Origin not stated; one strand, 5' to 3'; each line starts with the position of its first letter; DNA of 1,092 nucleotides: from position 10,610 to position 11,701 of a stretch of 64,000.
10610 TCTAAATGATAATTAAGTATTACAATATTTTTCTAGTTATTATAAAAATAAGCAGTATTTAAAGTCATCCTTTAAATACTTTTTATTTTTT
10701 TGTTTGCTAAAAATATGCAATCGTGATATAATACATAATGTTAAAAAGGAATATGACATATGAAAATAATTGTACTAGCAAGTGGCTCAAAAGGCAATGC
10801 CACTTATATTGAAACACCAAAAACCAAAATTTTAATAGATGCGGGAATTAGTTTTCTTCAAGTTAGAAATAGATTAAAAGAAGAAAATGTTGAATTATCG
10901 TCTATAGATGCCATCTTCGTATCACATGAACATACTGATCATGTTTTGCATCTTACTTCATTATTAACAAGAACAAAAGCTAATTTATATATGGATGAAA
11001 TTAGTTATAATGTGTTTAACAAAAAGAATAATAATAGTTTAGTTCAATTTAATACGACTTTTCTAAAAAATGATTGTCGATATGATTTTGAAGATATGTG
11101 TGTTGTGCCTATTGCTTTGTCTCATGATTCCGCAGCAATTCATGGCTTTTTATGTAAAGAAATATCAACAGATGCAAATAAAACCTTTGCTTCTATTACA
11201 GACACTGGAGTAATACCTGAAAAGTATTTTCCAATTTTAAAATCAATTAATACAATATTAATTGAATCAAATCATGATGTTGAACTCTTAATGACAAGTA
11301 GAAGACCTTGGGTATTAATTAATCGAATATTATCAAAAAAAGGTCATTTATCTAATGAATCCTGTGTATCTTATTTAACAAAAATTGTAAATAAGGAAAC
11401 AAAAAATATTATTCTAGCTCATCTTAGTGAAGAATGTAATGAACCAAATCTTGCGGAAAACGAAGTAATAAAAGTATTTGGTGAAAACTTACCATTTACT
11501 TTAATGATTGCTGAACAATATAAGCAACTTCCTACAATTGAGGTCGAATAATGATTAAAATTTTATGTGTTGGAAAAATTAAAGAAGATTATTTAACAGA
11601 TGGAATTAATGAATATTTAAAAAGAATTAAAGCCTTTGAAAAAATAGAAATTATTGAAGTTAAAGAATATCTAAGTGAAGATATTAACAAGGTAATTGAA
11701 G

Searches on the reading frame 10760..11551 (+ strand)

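Call 5: search_protein_families(library=pfam, proteins=[window:10760-11551:+], max_evalue=0.001)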
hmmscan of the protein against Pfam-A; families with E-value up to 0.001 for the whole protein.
window:10760-11551:+ (263 aa): 3 families
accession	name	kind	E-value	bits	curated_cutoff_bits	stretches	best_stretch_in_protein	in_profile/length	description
PF12706.13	Lactamase_B_2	-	5.6e-16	59.2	27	1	22-210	1-191/200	Beta-lactamase superfamily domain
PF00753.33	Lactamase_B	-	2.3e-11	44.4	22.7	1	11-80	5-75/196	Metallo-beta-lactamase superfamily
PF16661.11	Lactamase_B_6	-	0.00059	19.7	27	0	19-76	4-63/193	Metallo-beta-lactamase superfamily domain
